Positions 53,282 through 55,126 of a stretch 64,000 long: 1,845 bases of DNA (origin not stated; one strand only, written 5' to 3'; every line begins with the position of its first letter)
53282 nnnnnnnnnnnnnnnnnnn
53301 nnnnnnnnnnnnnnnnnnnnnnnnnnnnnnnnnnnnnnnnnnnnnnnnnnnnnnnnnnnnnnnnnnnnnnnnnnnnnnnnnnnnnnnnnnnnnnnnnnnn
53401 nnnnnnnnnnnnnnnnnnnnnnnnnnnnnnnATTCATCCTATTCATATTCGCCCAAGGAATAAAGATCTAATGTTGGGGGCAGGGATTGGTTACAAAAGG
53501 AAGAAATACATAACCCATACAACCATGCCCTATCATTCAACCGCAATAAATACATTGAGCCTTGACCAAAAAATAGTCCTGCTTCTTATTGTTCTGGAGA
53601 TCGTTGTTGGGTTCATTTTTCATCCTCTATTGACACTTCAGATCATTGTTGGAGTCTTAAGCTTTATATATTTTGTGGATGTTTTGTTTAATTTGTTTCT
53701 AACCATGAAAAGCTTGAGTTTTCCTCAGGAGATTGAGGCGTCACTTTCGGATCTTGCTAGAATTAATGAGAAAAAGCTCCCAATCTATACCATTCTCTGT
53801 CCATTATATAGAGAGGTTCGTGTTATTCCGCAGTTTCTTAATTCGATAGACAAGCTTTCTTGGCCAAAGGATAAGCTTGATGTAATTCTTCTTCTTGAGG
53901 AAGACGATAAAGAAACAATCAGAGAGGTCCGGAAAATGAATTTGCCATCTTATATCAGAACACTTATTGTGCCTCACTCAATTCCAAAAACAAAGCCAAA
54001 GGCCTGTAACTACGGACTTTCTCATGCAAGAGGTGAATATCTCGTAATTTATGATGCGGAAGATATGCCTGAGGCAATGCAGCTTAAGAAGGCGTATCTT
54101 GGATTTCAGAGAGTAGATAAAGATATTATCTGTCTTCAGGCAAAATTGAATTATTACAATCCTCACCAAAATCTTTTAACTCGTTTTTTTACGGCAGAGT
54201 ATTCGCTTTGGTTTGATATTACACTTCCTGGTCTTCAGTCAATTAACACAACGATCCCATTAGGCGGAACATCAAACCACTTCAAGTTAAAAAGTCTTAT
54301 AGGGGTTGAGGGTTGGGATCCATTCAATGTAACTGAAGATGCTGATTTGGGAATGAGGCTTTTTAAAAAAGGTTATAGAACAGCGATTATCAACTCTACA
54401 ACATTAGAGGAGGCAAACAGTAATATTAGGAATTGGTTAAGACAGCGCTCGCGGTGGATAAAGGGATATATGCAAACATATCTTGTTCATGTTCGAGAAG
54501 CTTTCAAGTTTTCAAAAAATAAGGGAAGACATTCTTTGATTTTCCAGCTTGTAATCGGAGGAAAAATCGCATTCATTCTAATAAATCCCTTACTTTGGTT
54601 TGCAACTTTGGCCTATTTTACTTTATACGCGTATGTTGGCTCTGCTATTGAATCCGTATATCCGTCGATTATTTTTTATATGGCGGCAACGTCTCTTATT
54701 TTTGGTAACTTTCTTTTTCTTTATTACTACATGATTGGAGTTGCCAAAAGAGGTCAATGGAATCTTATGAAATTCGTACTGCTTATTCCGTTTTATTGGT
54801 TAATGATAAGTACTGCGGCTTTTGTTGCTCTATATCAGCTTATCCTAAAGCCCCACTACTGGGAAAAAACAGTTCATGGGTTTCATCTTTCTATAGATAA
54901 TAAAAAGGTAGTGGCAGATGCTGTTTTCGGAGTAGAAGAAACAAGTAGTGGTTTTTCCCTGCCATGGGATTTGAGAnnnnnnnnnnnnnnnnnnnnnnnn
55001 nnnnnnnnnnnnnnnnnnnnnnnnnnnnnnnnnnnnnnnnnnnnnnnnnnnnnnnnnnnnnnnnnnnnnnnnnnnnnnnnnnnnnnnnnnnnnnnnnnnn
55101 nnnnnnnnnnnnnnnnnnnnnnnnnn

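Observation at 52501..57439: Roughly 1570-aa single polypeptide fusing GT2 + processive GT2 + Wzx-like flippase + GT4, translationally coupled to a small HTH protein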

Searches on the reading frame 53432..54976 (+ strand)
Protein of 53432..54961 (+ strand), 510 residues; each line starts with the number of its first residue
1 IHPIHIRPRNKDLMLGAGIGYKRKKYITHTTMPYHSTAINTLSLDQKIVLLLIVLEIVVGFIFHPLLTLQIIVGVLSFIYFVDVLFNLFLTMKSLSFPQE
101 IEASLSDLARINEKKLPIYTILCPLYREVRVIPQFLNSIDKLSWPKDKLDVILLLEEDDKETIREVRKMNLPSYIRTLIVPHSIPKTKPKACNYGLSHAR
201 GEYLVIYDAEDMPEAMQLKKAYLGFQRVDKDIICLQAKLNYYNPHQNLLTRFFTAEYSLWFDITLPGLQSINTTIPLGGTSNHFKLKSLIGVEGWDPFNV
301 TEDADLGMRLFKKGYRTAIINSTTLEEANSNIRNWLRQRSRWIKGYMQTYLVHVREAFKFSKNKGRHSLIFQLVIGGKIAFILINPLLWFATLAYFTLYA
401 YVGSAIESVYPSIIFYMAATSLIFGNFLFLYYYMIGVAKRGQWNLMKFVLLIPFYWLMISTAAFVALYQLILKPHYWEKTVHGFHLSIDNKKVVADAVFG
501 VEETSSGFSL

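Call 8: search_protein_families(library=pfam, proteins=[window:53627-54976:+], max_evalue=10)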
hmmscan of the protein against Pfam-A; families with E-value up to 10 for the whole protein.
window:53627-54976:+ (450 aa): 4 families
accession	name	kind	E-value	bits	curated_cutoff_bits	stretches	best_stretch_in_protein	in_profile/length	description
PF13632.12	Glyco_trans_2_3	-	2.1e-19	70.6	27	1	139-339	2-170/198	Glycosyl transferase family group 2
PF13641.12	Glyco_tranf_2_3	-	4.6e-14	53.4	27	1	54-280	3-230/230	Glycosyltransferase like family 2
PF00535.33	Glycos_transf_2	-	1.1e-09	38.9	23.3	1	56-191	2-132/168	Glycosyl transferase family 2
PF13506.12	Glyco_transf_21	-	0.027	14.4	21.7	1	112-278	5-173/174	Glycosyl transferase family 21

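Call 28: search_solved_structures(query=window:53489-54961:+, max_evalue=0.01)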
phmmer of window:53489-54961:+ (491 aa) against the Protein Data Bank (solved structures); distinct sequences matched with E-value up to 0.01: 4.
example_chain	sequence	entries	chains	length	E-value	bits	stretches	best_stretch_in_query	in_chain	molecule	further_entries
6yv7_B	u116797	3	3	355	4.7e-06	29.2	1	98-193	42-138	Glycosyl transferase, family 2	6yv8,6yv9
6yv7_A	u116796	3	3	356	4.7e-06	29.2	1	98-193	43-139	Glycosyl transferase, family 2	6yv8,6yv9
5tze_C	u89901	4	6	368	0.00016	24.1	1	100-219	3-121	Glycosyl transferase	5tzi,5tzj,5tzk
5tz8_A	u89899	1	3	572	0.00036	23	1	100-219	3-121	Glycosyl transferase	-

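Call 40: predict_structure(alignment_id=A3)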
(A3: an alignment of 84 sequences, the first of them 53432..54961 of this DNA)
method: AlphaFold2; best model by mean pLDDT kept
length: 510 residues; sequences in the alignment: 84
mean_pLDDT: 87.4   pTM: 0.87
mean pLDDT of the five models: 87.4, 86.2, 85.9, 84.6, 84.2
residues with pLDDT >= 90: 274; 70-90: 204; 50-70: 10; < 50: 22
segments of 3 or more residues with pLDDT < 50: 489-510
pLDDT, mean of each block of 10 residues (from residue 1): 84 86 90 90 90 96 94 89 91 86 95 97 90 93 98 95 94 96 86 95 95 97 96 95 80 89 92 86 95 91 88 92 85 89 92 87 88 89 85 84 83 82 82 90 88 88 94 82 60 43 36
secondary structure, 60 per line:
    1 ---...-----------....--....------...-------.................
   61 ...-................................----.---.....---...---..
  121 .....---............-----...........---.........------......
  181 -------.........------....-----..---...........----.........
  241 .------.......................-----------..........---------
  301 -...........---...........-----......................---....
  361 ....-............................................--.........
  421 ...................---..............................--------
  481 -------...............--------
elements in order: E4-6 E18-21 E24-27 H44-63 H65-96 H105-109 E119-125 H129-140 E149-156 H160-168 E175-180 H188-196 E203-206 H217-227 E232-241 H248-270 E282-285 H286-291 H302-312 E316-326 H332-353 H357-364 H366-409 H412-439 H443-472 H488-502

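Call 45: fold_search(model_id=the predicted structure, library=pdb)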
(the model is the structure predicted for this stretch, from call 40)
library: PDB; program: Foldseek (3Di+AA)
matches with E <= 10: 1251; with E <= 0.001: 296
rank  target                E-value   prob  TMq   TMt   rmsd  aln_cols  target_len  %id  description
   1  9b8v_E                1.1e-14  1.00  0.54  0.34   6.2       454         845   17  AlphaFold2 informed cryo-EM model of the E. coli cellulose synthase BcsAG3B6 complex (released 2025-02-19)
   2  8smm_A                6.8e-14  1.00  0.44  0.44  18.1       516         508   14  Xenopus laevis hyaluronan synthase 1 (released 2024-05-01)
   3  9fnn_A                1.1e-13  1.00  0.45  0.30  17.6       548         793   17  Cryo-EM structure of the c-di-GMP-saturated 'crown'less Bcs macrocomplex for cellulose secretion in E. coli (released 2024-10-16)
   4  7sp7_A                1.4e-13  1.00  0.44  0.45  17.9       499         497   12  Chlorella virus hyaluronan synthase inhibited by UDP (released 2022-04-06)
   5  8smn_A                1.8e-13  1.00  0.43  0.42  18.5       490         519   14  Xenopus laevis hyaluronan synthase 1, nascent HA polymer bound state (released 2024-05-01)
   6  7sp8_A                1.9e-13  1.00  0.43  0.44  16.4       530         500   13  Chlorella virus Hyaluronan Synthase bound to UDP-GlcNAc (released 2022-04-06)
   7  9fmv_A                2.3e-13  1.00  0.47  0.32  11.7       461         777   16  Cryo-EM structure of the c-di-GMP-free synthase:pEtN transferase complex (BcsA-Bct-G3) from the E. coli cellulose secr (released 2024-10-16)
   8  8smp_A                3.5e-13  1.00  0.43  0.42  17.8       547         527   14  Xenopus laevis hyaluronan synthase 1, UDP-bound, gating loop inserted state (released 2024-05-01)
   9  4p00_A                4.8e-13  1.00  0.61  0.44   5.1       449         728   15  Bacterial Cellulose Synthase in complex with cyclic-di-GMP and UDP (released 2014-04-09)
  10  8sne_A                6.8e-13  1.00  0.49  0.51  14.2       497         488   11  Chlorella virus Hyaluronan Synthase bound to GlcA extended GlcNAc primer and UDP (released 2024-05-01)
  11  5ej1_A                7.6e-13  1.00  0.58  0.42   6.3       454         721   16  Pre-translocation state of bacterial cellulose synthase (released 2016-03-30)
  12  9yq2_A                8.4e-13  1.00  0.50  0.52  14.6       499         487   11  Chlorella virus hyaluronan synthase bound to DDM (released 2025-12-10)
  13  7sp9_A                1.2e-12  1.00  0.42  0.43  17.6       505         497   12  Chlorella virus Hyaluronan Synthase in the GlcNAc-primed channel-closed state (released 2022-04-06)
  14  9yq5_A                2.3e-12  1.00  0.55  0.57  11.4       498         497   13  Chlorella virus hyaluronan synthase bound to an inserted UDP-GlcA (released 2025-12-10)
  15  9yq4_A                2.3e-12  1.00  0.49  0.51  14.3       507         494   13  Chlorella virus hyaluronan synthase bound to a proofreading UDP-GlcA (released 2025-12-10)
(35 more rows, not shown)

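Call 68: search_protein_families(library=ncbifam, proteins=[window:53432-54961:+], max_evalue=0.000001)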
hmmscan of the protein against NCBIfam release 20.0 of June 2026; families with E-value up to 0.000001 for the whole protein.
window:53432-54961:+ (510 aa): 8 families
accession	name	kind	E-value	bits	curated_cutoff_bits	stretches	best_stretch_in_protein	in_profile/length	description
TIGR03030.1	CelA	equivalog_domain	4.1e-18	64.8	699.1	1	99-352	111-383/714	UDP-forming cellulose synthase catalytic subunit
NF008558.0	PRK11498.1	equivalog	1.5e-15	56.3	992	1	113-429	269-586/872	UDP-forming cellulose synthase catalytic subunit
TIGR03937.1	PgaC_IcaA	equivalog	1.2e-13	50.9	422.3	1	77-473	3-393/407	poly-beta-1,6-N-acetyl-D-glucosamine synthase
TIGR03111.1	glyc2_xrt_Gpos1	hypoth_equivalog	1.3e-11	44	363.95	1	113-478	45-415/439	TIGR03111 family XrtG-associated glycosyltransferase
NF011305.0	PRK14716.1-3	equivalog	4.1e-11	42.7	409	1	74-319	13-267/486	glycosyl transferase family protein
NF053846.1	glyco_with_XrtP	equivalog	7e-10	38.2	520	1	269-480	216-435/440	XrtP-associated glycosyltransferase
NF041865.1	EpsU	equivalog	4.9e-09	35.7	700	1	122-461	44-377/394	exopolysaccharide biosynthesis GT2 family glycosyltransferase EpsU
NF012033.0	PRK15489.1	equivalog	2.8e-07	29.1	537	1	80-359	36-319/703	glycosyl transferase family protein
